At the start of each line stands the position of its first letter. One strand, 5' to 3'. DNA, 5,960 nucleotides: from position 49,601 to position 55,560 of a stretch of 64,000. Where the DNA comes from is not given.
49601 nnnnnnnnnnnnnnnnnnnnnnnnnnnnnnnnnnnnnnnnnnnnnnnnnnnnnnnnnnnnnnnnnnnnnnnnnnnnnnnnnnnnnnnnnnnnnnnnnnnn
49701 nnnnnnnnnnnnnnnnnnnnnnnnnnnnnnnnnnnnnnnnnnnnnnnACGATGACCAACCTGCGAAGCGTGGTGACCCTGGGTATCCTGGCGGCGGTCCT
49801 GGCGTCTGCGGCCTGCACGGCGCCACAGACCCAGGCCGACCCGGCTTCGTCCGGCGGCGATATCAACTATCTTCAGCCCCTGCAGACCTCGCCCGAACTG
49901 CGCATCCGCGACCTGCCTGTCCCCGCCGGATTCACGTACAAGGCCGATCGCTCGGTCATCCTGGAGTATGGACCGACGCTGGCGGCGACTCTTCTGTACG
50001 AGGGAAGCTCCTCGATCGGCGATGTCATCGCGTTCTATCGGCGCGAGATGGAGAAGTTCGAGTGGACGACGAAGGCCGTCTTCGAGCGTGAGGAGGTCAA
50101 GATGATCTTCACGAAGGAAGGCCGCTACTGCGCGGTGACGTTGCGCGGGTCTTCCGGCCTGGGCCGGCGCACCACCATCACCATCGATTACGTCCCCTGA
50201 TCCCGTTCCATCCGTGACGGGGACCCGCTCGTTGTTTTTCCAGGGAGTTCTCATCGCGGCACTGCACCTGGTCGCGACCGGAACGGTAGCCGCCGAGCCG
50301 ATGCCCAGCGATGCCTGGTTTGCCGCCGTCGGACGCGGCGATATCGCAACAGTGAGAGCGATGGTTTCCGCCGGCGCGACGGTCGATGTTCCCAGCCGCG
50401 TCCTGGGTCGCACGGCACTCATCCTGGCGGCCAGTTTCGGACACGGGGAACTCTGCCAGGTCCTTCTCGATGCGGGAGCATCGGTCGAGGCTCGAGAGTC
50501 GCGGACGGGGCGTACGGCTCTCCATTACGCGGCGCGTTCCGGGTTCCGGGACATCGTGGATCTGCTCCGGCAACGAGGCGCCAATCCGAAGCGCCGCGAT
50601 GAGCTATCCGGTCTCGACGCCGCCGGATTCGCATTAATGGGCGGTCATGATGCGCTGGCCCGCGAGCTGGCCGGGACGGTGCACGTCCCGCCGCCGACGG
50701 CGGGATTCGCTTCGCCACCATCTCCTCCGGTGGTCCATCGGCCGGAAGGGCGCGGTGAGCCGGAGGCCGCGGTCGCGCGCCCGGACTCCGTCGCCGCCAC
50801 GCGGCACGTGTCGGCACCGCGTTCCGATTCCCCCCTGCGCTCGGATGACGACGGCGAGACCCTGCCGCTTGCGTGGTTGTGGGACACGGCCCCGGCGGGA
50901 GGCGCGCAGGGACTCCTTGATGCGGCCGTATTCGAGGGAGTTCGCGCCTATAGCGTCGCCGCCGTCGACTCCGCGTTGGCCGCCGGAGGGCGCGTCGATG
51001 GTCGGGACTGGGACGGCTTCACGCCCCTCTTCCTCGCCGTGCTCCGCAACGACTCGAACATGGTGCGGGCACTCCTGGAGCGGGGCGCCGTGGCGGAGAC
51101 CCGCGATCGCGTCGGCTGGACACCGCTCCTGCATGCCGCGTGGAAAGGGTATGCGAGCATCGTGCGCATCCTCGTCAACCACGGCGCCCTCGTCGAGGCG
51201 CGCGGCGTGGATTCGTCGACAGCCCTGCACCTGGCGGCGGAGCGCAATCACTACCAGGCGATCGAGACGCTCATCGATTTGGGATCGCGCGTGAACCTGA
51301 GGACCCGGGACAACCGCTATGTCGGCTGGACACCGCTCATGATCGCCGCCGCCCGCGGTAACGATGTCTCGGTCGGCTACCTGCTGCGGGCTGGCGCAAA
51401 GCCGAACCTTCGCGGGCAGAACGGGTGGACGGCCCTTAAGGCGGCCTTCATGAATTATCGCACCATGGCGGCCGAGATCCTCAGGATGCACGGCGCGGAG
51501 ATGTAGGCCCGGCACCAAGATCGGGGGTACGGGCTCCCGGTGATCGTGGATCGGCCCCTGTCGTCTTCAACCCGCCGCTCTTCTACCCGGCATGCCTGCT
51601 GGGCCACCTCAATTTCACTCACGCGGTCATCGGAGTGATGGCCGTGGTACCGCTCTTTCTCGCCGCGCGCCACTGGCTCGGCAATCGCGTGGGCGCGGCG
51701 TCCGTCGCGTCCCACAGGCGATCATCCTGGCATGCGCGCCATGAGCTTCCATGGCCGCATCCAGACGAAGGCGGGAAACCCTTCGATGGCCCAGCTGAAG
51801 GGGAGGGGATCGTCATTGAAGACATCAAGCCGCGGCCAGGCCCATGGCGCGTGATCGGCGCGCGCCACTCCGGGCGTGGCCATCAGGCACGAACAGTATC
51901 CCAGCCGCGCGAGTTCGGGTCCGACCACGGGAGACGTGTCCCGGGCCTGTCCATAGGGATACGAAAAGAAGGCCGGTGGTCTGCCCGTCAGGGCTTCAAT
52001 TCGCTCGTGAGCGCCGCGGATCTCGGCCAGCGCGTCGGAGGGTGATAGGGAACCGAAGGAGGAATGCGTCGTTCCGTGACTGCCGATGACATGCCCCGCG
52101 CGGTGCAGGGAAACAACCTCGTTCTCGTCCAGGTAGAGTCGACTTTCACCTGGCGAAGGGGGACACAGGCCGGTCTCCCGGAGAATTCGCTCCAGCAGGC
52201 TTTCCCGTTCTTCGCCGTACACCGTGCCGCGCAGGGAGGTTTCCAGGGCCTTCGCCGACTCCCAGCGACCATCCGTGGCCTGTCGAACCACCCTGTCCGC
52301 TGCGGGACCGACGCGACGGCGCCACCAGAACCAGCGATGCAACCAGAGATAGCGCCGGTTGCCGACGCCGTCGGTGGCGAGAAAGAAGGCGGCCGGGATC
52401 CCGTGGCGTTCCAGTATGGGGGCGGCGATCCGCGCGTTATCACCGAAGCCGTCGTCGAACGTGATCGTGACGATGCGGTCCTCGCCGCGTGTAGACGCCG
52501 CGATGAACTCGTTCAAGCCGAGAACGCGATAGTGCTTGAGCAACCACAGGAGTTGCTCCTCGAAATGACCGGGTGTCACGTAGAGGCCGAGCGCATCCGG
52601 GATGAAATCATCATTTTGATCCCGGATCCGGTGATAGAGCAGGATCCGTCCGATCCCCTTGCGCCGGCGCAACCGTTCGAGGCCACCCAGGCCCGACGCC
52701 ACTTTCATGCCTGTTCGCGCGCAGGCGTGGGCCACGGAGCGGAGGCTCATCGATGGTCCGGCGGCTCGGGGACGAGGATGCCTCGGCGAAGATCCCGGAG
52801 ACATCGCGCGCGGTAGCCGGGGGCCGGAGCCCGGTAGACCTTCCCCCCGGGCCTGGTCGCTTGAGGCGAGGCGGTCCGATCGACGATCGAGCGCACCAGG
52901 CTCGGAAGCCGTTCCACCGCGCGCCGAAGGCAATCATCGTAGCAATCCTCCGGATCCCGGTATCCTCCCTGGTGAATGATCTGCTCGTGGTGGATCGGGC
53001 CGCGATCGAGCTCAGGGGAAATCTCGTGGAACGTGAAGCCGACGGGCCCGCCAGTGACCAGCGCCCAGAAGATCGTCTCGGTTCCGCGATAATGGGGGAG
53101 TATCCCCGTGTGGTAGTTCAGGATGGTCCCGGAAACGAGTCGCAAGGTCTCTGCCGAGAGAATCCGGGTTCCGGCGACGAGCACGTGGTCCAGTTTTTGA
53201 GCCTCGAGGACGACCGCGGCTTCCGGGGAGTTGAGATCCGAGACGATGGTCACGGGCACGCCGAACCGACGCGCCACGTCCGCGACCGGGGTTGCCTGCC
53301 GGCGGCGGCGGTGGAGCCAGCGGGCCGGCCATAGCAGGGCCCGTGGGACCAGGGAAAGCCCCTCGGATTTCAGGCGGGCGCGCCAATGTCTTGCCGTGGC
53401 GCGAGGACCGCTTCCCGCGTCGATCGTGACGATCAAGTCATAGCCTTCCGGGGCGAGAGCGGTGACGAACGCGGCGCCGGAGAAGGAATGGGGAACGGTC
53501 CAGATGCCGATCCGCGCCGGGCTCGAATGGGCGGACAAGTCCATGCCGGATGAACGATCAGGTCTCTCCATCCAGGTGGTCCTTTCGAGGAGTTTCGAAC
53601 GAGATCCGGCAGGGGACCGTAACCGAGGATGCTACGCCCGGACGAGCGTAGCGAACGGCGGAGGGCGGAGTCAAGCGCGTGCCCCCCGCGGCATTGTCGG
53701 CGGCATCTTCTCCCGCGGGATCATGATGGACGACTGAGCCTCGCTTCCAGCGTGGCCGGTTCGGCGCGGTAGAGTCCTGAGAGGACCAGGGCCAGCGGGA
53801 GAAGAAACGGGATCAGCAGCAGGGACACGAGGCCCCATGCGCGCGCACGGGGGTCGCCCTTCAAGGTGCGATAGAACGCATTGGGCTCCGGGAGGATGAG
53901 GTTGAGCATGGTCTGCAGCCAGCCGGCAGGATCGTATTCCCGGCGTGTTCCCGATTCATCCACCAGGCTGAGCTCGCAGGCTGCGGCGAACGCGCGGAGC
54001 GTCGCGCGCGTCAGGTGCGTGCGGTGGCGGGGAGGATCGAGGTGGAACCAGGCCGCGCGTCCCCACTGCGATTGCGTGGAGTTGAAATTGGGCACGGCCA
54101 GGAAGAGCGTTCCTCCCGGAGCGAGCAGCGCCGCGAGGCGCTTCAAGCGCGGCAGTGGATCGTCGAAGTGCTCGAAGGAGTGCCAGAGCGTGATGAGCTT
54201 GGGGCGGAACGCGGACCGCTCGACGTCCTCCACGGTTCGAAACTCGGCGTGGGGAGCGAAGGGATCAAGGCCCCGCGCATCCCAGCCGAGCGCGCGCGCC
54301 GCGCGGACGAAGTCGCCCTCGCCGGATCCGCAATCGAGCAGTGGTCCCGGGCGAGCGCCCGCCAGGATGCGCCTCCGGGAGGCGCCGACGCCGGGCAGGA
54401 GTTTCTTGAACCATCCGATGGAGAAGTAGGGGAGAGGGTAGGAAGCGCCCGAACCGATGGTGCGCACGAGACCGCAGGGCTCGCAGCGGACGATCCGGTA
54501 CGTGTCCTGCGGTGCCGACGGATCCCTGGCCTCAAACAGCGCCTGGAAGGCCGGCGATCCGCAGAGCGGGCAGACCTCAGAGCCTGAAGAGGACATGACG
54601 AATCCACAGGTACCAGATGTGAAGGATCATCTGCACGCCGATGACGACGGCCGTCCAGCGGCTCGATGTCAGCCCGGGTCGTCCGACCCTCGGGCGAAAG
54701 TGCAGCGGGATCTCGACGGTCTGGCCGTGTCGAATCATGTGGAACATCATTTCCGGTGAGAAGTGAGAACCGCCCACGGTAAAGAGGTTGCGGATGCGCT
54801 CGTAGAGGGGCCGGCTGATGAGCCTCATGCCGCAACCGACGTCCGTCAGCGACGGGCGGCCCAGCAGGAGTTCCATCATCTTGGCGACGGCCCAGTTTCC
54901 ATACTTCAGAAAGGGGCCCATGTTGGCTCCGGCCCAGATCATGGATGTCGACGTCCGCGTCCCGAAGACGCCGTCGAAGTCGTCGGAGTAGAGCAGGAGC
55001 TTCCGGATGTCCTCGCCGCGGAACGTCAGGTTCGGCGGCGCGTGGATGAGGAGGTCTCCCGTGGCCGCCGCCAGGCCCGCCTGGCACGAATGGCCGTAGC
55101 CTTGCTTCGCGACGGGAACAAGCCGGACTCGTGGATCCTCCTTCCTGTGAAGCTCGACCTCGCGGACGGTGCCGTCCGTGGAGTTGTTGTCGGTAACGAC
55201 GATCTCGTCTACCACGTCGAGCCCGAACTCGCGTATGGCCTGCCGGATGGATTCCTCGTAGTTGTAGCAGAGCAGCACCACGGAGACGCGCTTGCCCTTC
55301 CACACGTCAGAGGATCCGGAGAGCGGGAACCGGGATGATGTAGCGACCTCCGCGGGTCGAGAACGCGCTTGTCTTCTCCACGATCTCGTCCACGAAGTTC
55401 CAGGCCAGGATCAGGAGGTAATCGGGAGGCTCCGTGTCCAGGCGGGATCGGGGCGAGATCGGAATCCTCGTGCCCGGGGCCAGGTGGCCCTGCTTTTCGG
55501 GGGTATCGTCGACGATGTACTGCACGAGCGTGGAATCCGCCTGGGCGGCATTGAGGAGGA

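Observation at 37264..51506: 14-kb co-directional block: degenerate c-di-GMP-sensing secretion ATPase + TPR scaffolds + OMP-TPR fusion + two ComEA-HhH coiled-coil proteins + lipoprotein + ankyrin. Candidate undescribed envelope / extracellular-DNA module.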

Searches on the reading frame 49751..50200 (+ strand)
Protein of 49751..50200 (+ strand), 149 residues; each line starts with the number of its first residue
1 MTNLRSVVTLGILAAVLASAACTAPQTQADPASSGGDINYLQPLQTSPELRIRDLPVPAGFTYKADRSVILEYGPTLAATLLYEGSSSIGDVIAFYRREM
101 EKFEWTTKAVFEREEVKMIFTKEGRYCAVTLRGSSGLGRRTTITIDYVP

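Call 4: search_protein_families(library=pfam, proteins=[window:49751-50200:+], max_evalue=0.01)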
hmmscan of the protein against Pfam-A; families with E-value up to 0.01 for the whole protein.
window:49751-50200:+ (149 aa): 0 families

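Call 5: search_protein_families(library=ncbifam, proteins=[window:49751-50200:+], max_evalue=0.01)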
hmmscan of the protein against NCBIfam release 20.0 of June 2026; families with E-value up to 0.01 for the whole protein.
window:49751-50200:+ (149 aa): 0 families

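Call 27: search_protein_families(library=pfam, proteins=[window:49751-50200:+], max_evalue=5)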
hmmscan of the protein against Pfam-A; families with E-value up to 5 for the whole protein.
window:49751-50200:+ (149 aa): 0 families

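Call 62: predict_structure(protein=window:49751-50200:+)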
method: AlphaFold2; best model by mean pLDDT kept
length: 149 residues; sequences in the alignment: 1
mean_pLDDT: 53.9   pTM: 0.44
mean pLDDT of the five models: 53.9, 48.6, 43.2, 39.1, 35.1
residues with pLDDT >= 90: 0; 70-90: 36; 50-70: 52; < 50: 61
segments of 3 or more residues with pLDDT < 50: 7-9, 15-51, 65-76, 135-139
pLDDT, mean of each block of 10 residues (from residue 1): 49 43 35 31 33 59 44 47 64 74 75 75 71 52 57
secondary structure, 60 per line:
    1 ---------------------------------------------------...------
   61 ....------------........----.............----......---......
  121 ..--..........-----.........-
elements in order: E61-64 E77-84 H89-101 E106-111 E115-122 E125-134 E140-148

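Call 70: search_solved_structures(query=window:49751-50200:+, max_evalue=10)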
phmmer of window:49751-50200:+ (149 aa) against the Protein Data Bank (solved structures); distinct sequences matched with E-value up to 10: 0.

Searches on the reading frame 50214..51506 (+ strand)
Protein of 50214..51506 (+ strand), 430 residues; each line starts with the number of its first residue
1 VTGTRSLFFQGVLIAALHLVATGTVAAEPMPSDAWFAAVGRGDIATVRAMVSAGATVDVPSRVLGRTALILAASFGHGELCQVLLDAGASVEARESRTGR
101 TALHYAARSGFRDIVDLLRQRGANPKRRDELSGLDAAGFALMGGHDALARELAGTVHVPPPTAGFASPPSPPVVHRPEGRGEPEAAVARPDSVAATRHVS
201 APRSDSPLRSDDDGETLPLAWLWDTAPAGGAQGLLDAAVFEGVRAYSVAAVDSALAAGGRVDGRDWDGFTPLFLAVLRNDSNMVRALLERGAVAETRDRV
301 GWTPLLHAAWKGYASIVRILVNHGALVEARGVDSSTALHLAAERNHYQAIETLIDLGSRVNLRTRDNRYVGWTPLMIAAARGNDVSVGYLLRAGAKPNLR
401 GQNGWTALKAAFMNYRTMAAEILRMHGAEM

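Call 4: search_protein_families(library=pfam, proteins=[window:50214-51506:+], max_evalue=0.01)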
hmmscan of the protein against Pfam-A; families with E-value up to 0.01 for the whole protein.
window:50214-51506:+ (430 aa): 6 families
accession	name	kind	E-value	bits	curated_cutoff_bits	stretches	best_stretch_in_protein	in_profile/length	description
PF12796.13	Ank_2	-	3.1e-53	178.7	27.3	4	37-129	3-90/90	Ankyrin repeats (3 copies)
PF00023.36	Ank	-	2e-46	153.8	21.1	6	99-129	2-32/33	Ankyrin repeat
PF13637.12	Ank_4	-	5.1e-34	116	22.7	5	338-383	1-42/50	Ankyrin repeats (many copies)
PF13606.12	Ank_3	-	8.2e-32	105.6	22.3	2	99-125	2-28/30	Ankyrin repeat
PF13857.12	Ank_5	-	3e-27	94.8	27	4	257-305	4-53/56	Ankyrin repeats (many copies)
PF24521.3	Ank_KRIT1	-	3.1e-08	33.9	80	0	303-348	87-132/149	KRIT1 ankyrin-repeats domain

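Call 5: search_protein_families(library=ncbifam, proteins=[window:50214-51506:+], max_evalue=0.01)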
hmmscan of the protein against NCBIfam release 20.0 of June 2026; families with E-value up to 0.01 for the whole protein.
window:50214-51506:+ (430 aa): 9 families
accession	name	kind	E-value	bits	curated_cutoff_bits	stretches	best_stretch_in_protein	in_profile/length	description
NF041931.2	MzaA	equivalog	2.5e-35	122.5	800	4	38-127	9-96/726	MZA anti-phage system associated sigma-70 family RNA polymerase sigma factor MzaA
NF043029.1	T4SS_AnkY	equivalog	3.5e-24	85.2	600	4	270-329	460-519/543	Dot/Icm T4SS effector AnkY/LegA9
NF043023.1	T4SS_AnkH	equivalog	2.9e-20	72.4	600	2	294-366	25-97/467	Dot/Icm T4SS effector AnkH/LegA3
NF043022.1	T4SS_AnkG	equivalog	3.5e-20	72.2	500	2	268-423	296-455/455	Dot/Icm T4SS effector AnkG/AnkZ/LegA7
TIGR00870.1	trp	subfamily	5.5e-16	57.8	498.75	1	335-418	132-231/747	transient-receptor-potential calcium channel protein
NF043028.1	T4SS_AnkX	equivalog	6.7e-15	54.3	1400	2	268-368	385-491/938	Dot/Icm T4SS effector AnkN/AnkX/LegA8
NF043019.1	T4SS_AnkC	equivalog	3.3e-09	36.1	450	1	260-361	119-229/459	Dot/Icm T4SS effector AnkC/LegA12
NF043024.1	T4SS_AnkI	equivalog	1.3e-08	34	550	0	262-354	235-337/439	Dot/Icm T4SS effector AnkI/LegAS4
NF043021.1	T4SS_AnkF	equivalog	6.4e-08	31.3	1000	1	273-378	590-673/917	Dot/Icm T4SS effector AnkF/LegA14/Ceg31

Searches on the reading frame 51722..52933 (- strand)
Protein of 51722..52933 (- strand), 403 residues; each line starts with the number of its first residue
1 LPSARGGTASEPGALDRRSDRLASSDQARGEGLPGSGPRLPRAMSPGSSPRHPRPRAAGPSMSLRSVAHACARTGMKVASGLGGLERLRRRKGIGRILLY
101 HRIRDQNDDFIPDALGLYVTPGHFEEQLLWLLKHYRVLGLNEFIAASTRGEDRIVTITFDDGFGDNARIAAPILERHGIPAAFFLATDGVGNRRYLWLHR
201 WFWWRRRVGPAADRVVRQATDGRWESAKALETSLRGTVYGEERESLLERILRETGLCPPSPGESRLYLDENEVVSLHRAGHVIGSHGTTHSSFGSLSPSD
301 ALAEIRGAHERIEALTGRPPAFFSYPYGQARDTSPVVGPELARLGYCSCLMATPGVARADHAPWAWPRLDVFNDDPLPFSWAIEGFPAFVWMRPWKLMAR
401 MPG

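Call 7: search_protein_families(library=pfam, proteins=[window:51722-52933:-], max_evalue=0.001)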
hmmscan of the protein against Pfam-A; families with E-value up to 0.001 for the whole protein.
window:51722-52933:- (403 aa): 1 family
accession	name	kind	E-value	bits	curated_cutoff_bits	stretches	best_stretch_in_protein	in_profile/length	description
PF01522.26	Polysacc_deac_1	-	1.7e-20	73.7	23.1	1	150-334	4-112/124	Polysaccharide deacetylase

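Call 65: search_protein_families(library=ncbifam, proteins=[window:51722-52933:-], max_evalue=0.00001)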
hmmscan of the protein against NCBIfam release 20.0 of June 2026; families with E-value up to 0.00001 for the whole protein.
window:51722-52933:- (403 aa): 5 families
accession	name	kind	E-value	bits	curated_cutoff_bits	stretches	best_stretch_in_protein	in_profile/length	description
NF050820.1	PolSacchBiosHfsH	equivalog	4.2e-09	36.4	400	0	267-330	80-143/249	oligosaccharide deacetylase HfsH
TIGR02764.1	spore_ybaN_pdaB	equivalog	6.9e-09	35.7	237.4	0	273-332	51-110/191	polysaccharide deacetylase family sporulation protein PdaB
TIGR03933.1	PIA_icaB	equivalog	7.4e-08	32.2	248.35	1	119-195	35-114/245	intercellular adhesin biosynthesis polysaccharide N-deacetylase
TIGR03938.2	deacetyl_PgaB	equivalog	6.5e-07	28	321.9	1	97-187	5-98/621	poly-beta-1,6-N-acetyl-D-glucosamine N-deacetylase PgaB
TIGR02884.1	spore_pdaA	equivalog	5e-06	26.4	298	0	274-335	83-145/224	delta-lactam-biosynthetic de-N-acetylase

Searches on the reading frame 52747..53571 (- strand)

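Call 66: search_protein_families(library=pfam, proteins=[window:52747-53571:-], max_evalue=0.001)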
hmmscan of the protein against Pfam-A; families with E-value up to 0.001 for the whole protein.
window:52747-53571:- (274 aa): 1 family
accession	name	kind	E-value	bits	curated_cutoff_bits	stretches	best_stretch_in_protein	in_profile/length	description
PF00551.24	Formyl_trans_N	-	2.6e-13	50.6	26.1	1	90-199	46-154/181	Formyl transferase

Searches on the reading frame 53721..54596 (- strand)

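Call 7: search_protein_families(library=pfam, proteins=[window:53721-54596:-], max_evalue=0.001)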
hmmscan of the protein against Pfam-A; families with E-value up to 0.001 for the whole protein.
window:53721-54596:- (291 aa): 3 families
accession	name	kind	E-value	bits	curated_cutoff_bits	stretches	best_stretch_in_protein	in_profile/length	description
PF13489.12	Methyltransf_23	-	1.6e-20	73.9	27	1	76-207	15-157/164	Methyltransferase domain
PF08242.18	Methyltransf_12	-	0.00025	22.1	30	0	87-164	1-98/98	Methyltransferase domain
PF08241.18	Methyltransf_11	-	0.00046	21.2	21.2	0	87-166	1-95/95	Methyltransferase domain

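Call 65: search_protein_families(library=ncbifam, proteins=[window:53721-54596:-], max_evalue=0.00001)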
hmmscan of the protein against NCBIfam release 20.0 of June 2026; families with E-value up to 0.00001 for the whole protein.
window:53721-54596:- (291 aa): 0 families

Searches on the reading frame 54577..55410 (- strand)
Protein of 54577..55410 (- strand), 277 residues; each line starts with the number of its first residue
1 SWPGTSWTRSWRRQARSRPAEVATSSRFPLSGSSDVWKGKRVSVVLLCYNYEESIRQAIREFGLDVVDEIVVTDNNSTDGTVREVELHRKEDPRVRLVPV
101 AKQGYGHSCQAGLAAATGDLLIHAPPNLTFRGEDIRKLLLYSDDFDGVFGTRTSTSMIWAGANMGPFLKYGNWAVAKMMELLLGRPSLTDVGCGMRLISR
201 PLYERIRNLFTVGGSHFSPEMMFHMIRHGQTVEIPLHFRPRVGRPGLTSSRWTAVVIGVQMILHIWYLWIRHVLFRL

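Call 16: search_protein_families(library=pfam, proteins=[window:54577-55410:-], max_evalue=0.001)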
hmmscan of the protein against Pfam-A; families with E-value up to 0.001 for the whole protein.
window:54577-55410:- (277 aa): 1 family
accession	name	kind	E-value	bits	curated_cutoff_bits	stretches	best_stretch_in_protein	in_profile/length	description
PF00535.33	Glycos_transf_2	-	5.2e-15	56.2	23.3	1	43-206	1-167/168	Glycosyl transferase family 2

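Call 65: search_protein_families(library=ncbifam, proteins=[window:54577-55305:-], max_evalue=0.00001)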
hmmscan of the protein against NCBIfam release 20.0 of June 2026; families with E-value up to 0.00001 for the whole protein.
window:54577-55305:- (242 aa): 5 families
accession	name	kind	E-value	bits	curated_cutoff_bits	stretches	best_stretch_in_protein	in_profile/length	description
NF041391.1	DPhHxTase_Halo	equivalog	1.5e-10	40.5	375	1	14-212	4-192/213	dolichyl-phosphate hexose transferase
TIGR04182.1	glyco_TIGR04182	equivalog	1.2e-09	38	325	1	7-208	2-195/293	S-layer glycoprotein N-glycosyltransferase AglJ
NF007986.1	PRK10714.1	equivalog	8.3e-07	28.3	529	1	5-202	6-199/316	undecaprenyl-phosphate 4-deoxy-4-formamido-L-arabinose transferase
NF007482.0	PRK10073.1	equivalog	3.8e-06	26.1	423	1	5-86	6-89/334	glycosyltransferase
NF010496.0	PRK13915.1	equivalog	6.7e-06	25.4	262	1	3-88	29-122/307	glucosyl-3-phosphoglycerate synthase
